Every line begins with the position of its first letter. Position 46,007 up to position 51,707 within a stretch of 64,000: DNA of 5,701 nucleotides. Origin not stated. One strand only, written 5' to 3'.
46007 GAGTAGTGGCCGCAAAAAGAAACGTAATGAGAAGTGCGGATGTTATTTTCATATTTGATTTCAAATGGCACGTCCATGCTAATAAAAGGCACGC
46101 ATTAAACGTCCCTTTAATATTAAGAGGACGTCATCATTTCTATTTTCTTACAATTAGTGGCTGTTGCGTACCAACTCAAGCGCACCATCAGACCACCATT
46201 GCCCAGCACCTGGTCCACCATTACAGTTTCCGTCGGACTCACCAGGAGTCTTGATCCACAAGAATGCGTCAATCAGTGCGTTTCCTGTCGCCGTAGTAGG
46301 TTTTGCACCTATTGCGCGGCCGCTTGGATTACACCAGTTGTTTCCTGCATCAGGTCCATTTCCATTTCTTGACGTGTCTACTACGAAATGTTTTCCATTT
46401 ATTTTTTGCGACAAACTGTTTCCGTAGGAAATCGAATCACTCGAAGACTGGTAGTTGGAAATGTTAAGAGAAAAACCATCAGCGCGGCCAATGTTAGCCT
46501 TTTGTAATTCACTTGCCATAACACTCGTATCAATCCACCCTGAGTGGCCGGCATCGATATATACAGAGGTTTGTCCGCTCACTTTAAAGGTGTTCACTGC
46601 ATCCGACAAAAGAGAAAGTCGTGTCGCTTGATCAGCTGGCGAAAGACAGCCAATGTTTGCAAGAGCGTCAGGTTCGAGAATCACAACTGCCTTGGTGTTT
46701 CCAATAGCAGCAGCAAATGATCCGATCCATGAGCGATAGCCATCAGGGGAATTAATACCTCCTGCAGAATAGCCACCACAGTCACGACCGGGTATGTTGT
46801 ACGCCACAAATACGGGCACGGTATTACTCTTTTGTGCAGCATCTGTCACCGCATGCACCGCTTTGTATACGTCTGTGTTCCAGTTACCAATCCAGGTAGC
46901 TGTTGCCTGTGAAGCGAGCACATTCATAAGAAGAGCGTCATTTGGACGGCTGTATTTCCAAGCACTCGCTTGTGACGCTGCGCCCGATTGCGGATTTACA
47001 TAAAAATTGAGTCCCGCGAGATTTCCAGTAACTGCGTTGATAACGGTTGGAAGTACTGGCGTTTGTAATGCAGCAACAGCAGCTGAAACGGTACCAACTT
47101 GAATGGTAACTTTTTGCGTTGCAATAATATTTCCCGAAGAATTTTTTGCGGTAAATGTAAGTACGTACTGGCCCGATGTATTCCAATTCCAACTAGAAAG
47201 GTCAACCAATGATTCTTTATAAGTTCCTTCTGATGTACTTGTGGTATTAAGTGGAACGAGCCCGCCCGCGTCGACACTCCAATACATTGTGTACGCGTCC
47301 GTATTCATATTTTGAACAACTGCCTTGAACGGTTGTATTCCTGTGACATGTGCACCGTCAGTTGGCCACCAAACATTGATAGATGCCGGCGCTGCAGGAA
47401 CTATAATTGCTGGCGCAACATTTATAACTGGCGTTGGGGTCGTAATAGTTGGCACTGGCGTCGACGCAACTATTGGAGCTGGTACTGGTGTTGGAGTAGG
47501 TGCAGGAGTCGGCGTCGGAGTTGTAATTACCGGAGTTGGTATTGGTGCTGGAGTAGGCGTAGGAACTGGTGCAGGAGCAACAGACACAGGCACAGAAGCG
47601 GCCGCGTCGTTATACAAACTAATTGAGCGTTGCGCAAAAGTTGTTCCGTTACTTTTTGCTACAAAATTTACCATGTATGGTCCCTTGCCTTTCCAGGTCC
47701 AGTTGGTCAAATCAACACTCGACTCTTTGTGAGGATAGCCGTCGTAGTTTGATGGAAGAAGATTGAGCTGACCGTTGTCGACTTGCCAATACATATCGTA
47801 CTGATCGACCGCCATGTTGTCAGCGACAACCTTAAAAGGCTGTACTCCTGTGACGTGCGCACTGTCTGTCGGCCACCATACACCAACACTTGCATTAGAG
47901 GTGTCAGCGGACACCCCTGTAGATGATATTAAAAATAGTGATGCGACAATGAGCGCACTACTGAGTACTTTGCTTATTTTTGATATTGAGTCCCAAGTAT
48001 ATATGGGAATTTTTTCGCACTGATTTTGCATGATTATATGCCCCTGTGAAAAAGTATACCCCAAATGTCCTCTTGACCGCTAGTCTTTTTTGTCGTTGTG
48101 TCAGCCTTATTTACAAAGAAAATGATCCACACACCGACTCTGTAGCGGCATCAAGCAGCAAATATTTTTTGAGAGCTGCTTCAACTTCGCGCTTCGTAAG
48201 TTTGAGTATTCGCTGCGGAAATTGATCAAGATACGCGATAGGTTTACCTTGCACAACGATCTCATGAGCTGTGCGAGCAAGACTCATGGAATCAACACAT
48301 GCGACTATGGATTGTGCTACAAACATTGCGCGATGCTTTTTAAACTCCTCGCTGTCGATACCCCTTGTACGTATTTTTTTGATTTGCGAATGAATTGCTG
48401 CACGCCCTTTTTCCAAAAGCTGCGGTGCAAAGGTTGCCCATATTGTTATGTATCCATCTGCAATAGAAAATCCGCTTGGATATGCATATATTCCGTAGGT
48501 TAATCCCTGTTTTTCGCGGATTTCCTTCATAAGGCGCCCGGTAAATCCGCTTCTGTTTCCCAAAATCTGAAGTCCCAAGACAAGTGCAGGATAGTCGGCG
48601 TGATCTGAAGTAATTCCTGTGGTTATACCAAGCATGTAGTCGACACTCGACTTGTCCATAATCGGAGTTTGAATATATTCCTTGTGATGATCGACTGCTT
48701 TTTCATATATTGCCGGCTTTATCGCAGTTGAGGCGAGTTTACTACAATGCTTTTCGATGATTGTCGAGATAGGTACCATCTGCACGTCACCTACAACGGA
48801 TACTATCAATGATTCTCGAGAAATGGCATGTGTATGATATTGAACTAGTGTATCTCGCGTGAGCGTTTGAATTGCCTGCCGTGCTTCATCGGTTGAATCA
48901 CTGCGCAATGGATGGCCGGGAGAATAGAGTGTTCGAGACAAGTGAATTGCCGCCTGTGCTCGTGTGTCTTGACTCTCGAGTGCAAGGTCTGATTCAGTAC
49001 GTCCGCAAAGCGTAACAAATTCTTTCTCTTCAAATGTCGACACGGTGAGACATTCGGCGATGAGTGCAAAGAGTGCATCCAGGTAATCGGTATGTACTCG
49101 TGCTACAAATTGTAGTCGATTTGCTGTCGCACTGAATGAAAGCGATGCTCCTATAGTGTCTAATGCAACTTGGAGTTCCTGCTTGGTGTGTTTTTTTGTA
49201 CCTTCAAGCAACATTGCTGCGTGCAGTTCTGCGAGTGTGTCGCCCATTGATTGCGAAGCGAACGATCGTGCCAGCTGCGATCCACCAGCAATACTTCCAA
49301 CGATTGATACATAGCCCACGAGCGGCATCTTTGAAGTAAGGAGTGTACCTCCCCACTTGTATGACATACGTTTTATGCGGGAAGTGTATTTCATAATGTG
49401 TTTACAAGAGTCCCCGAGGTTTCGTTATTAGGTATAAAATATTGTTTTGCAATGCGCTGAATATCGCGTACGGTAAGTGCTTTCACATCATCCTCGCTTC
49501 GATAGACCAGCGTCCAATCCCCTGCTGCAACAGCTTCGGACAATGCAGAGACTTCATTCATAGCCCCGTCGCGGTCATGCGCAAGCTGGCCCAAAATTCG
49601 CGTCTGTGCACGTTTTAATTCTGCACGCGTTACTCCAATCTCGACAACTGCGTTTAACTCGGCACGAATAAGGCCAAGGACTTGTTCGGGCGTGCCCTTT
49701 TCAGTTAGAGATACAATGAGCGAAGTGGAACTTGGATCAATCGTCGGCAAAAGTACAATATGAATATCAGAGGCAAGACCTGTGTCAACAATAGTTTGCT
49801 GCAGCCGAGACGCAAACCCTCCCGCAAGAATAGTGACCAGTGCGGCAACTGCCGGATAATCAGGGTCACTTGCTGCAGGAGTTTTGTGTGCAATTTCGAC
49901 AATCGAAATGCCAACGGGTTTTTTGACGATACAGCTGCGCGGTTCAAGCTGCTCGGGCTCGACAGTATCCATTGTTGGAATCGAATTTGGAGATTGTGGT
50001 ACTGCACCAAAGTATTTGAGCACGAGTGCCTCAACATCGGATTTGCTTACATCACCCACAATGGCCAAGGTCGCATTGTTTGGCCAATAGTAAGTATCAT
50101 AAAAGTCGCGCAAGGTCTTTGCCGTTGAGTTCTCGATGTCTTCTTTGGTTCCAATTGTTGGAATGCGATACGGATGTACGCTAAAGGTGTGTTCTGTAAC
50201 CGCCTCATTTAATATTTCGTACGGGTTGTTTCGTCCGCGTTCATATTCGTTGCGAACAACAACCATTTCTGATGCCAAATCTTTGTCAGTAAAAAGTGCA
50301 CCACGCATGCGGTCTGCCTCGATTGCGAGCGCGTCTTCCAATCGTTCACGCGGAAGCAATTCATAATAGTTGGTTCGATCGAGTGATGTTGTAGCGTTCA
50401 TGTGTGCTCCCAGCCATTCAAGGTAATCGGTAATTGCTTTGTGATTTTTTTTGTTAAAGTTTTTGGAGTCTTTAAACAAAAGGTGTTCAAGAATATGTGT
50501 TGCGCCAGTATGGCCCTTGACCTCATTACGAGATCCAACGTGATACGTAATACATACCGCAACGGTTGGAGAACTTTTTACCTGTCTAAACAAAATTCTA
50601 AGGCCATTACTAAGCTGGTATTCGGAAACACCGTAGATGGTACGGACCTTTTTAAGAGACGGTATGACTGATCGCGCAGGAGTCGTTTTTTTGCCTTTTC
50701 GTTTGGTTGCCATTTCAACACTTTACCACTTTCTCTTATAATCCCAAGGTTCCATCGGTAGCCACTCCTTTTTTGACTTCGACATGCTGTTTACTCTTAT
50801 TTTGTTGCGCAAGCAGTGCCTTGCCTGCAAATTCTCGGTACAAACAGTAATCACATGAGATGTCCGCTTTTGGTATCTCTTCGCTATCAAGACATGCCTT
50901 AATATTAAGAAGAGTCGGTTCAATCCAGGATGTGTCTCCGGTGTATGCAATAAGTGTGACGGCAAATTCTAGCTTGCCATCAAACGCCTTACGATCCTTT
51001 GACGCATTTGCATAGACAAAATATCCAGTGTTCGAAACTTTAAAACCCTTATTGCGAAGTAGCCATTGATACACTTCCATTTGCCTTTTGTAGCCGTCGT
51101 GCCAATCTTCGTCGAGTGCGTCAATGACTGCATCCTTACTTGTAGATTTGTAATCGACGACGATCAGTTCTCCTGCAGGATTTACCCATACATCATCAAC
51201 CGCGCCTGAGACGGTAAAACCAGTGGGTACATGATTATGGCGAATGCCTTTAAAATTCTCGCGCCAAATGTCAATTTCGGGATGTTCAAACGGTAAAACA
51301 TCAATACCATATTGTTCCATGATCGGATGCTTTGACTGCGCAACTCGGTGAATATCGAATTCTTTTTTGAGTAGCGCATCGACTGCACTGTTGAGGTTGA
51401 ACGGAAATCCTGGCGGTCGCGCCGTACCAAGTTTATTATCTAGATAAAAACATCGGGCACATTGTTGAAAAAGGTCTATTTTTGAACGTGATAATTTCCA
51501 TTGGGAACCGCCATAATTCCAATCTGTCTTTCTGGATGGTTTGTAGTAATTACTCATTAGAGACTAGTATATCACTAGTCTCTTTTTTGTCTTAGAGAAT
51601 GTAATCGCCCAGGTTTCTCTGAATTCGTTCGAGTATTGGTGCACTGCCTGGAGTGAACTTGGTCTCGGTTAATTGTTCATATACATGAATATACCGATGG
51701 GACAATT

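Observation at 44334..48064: Secreted CAZyme pair (GH6 cellulase + GH-A-like hydrolase) sharing a triplicated ~95-aa WWP(T/S)DG beta module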

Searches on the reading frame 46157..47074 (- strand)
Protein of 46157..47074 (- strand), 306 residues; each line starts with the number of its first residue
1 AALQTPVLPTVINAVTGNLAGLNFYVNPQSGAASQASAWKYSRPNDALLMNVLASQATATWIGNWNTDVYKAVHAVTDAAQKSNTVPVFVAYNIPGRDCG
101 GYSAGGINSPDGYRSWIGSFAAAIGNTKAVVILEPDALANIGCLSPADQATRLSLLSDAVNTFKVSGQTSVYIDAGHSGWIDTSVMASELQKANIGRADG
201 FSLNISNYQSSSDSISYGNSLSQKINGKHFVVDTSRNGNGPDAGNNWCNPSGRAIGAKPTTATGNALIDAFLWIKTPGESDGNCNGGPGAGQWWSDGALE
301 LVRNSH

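Call 42: search_solved_structures(query=window:46157-47074:-, max_evalue=1e-10, show_alignments=2)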
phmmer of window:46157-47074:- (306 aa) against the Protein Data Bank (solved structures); distinct sequences matched with E-value up to 1e-10: 41.
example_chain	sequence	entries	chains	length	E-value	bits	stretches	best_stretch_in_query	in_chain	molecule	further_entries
1uoz_A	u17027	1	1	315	1e-74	254.9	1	17-305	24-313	PUTATIVE CELLULASE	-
1up0_A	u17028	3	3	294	1.6e-74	254.3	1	18-305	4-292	PUTATIVE CELLULASE CEL6 | CELA1 PROTEIN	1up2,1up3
1tml_A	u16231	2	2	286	1.3e-61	212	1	24-301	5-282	ENDO-1,4-BETA-D-GLUCANASE | ENDOGLUCANASE E-2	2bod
6fao_A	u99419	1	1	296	2.3e-60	207.8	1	22-301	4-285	Glycoside hydrolase family 6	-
2boe_X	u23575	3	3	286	2.8e-60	207.6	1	24-301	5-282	ENDOGLUCANASE E-2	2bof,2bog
3rpt_X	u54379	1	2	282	2.7e-42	148.5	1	24-301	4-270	Endoglucanase E-2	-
3ru8_X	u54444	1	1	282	1.5e-40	142.7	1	24-301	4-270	Epitope Scaffold 2bodx43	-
5jx5_A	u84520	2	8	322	4.7e-34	121.4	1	58-304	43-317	Glucanase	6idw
4i5r_A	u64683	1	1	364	2.8e-21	79.5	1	228-286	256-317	Chimeric cel6A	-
4i5u_A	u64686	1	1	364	4e-21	78.9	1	83-285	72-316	Chimeric cel6A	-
1dys_A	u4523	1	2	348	1.1e-20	77.5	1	40-306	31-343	ENDOGLUCANASE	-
4a05_A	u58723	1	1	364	1.1e-20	77.4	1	228-285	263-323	CELLOBIOHYDROLASE FAMILY 6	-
1ocj_A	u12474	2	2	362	3.2e-18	69.4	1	85-285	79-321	CELLOBIOHYDROLASE II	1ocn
1gz1_A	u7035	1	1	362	3.2e-18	69.4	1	85-285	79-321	CELLOBIOHYDROLASE II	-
1ocb_A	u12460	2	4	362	3.4e-18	69.3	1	85-285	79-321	CELLOBIOHYDROLASE II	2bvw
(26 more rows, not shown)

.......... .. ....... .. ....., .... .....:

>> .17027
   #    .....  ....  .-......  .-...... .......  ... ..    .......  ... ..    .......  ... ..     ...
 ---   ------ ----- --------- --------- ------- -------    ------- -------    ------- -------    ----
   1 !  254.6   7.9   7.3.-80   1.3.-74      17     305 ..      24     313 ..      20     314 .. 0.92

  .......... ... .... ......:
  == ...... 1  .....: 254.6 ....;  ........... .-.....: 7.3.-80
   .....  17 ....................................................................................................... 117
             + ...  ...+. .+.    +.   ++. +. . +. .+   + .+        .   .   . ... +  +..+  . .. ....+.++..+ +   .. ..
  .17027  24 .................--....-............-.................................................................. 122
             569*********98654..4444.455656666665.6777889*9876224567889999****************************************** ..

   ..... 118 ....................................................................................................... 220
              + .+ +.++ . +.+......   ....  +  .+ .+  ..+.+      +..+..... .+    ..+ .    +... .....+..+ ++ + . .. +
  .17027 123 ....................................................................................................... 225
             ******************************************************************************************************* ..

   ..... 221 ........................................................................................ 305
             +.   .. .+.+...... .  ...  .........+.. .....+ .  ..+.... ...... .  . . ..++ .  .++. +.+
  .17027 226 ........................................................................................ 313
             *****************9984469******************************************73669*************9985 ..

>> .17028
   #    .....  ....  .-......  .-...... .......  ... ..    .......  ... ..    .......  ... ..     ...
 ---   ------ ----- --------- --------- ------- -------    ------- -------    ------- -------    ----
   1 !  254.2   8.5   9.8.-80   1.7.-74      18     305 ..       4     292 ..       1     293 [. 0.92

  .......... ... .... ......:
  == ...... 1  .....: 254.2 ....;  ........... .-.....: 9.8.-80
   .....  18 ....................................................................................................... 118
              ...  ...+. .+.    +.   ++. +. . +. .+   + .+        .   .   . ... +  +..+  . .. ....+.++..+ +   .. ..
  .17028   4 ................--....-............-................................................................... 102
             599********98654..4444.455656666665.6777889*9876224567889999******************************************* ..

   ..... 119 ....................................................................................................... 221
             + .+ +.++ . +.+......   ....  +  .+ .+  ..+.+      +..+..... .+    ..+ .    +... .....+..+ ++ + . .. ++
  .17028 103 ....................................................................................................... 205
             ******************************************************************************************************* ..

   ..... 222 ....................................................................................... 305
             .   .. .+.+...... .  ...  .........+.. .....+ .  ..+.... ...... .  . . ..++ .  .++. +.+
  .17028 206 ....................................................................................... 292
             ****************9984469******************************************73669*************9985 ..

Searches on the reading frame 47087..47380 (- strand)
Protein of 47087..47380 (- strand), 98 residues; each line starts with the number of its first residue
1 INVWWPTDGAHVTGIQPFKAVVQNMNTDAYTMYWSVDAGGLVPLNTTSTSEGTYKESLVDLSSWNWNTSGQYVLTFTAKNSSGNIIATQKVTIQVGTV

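Call 6: search_protein_families(library=pfam, proteins=[window:47087-47380:-], max_evalue=10)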
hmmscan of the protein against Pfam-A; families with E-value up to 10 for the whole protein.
seq(98 aa): 7 families
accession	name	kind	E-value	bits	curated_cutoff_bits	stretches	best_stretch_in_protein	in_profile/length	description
PF18981.6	InlK_D3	-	0.0017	18.8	25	1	65-95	45-75/75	Internalin K domain (D3/D4)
PF16403.11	Bact_surface_Ig-like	-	0.0026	18.2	27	1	56-92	33-68/71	Bacterial surface protein, Ig-like domain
PF00801.26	PKD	-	0.017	15.5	23.5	1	18-92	19-79/80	PKD domain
PF18994.6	Prophage_tailD1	-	0.036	14.7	23.6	1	49-84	5-42/84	Prophage endopeptidase tail N-terminal domain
PF23861.1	Ribophorin_II_2nd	-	0.09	13.4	23.4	1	60-95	67-103/105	Ribophorin II second domain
PF11441.14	MxiM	-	0.13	13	25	1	33-94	18-78/115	Pilot protein MxiM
PF19077.6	Big_13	-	0.18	12.8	27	1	20-95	31-100/102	Bacterial Ig-like domain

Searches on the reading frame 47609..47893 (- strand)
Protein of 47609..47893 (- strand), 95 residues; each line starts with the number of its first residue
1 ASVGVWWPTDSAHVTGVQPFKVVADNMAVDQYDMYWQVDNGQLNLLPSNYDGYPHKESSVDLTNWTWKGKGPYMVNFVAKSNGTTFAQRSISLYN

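Call 6: search_protein_families(library=pfam, proteins=[window:47609-47893:-], max_evalue=10)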
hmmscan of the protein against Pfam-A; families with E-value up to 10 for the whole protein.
seq(95 aa): 0 families

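Call 8: find_homologous_proteins(query=A1, max_evalue=0.001)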
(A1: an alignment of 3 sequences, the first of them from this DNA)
Query A1 (3 sequences) (95 aa, profile of the alignment): 52 proteins with E <= 0.001 among 78 candidates.
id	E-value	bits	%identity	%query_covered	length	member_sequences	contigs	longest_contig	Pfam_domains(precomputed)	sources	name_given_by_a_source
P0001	4.4e-41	157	45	100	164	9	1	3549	-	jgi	jgi:hypothetical protein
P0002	2.0e-38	148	52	98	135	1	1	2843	-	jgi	jgi:hypothetical protein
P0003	2.1e-37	145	59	98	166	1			-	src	-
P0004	1.0e-36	143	46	84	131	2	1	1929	-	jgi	jgi:hypothetical protein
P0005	4.9e-36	141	55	96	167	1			-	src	-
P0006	6.4e-36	140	47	95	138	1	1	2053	-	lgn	-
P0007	3.3e-35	138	61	93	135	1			-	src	-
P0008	6.6e-35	137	45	100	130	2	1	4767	-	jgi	jgi:hypothetical protein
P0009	4.1e-34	134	51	96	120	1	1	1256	-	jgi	jgi:hypothetical protein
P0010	4.8e-34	134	52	98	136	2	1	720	-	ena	-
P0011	3.5e-33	131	51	97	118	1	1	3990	-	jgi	jgi:hypothetical protein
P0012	1.5e-32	129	49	97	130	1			-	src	-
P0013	2.3e-32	129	61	95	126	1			-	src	-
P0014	3.2e-31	125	51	94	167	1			-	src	-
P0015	6.4e-31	124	46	98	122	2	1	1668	-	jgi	jgi:hypothetical protein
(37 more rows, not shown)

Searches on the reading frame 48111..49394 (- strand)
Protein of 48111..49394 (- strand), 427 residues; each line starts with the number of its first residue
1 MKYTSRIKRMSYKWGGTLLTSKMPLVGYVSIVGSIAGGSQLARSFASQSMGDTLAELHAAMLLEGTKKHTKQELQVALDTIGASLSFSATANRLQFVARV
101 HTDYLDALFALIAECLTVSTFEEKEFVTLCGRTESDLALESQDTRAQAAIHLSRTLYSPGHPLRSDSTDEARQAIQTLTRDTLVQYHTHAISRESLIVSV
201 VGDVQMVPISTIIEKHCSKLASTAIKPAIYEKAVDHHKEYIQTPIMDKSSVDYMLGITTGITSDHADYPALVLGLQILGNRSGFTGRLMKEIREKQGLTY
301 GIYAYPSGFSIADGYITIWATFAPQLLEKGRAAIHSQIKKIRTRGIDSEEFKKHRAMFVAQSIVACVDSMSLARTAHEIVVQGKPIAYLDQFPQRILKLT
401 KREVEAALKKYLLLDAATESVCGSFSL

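Call 56: search_protein_families(library=pfam, proteins=[window:48111-49394:-], max_evalue=0.001)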
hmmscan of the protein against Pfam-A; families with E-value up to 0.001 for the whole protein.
window:48111-49394:- (427 aa): 2 families
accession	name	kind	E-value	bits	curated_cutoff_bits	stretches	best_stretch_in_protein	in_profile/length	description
PF05193.26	Peptidase_M16_C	-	4.1e-22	79.3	23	1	178-356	2-179/181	Peptidase M16 inactive domain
PF00675.25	Peptidase_M16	-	1.4e-07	32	22.3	1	55-128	34-107/149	Insulinase (Peptidase family M16)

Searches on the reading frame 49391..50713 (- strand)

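Call 56: search_protein_families(library=pfam, proteins=[window:49391-50713:-], max_evalue=0.001)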
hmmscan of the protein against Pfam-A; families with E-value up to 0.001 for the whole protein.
window:49391-50713:- (440 aa): 3 families
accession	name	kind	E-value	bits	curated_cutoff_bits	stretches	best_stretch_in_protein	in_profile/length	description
PF05193.26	Peptidase_M16_C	-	3e-29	102.6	23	1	197-371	3-179/181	Peptidase M16 inactive domain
PF00675.25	Peptidase_M16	-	1.3e-25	90.5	22.3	1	42-189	4-148/149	Insulinase (Peptidase family M16)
PF08593.16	Mug135_C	-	0.00012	22.7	23.8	0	160-214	9-62/82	Mug135-like, C-terminal domain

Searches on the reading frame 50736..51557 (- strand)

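Call 56: search_protein_families(library=pfam, proteins=[window:50736-51557:-], max_evalue=0.001)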
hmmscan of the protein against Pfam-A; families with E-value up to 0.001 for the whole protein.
window:50736-51557:- (273 aa): 2 families
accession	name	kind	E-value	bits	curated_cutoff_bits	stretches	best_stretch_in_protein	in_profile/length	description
PF12705.13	PDDEXK_1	-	1e-12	49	22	1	91-242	120-244/247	PD-(D/E)XK nuclease superfamily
PF01930.23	Cas_Cas4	-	0.00026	21.5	22.7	1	122-243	57-157/160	Domain of unknown function DUF83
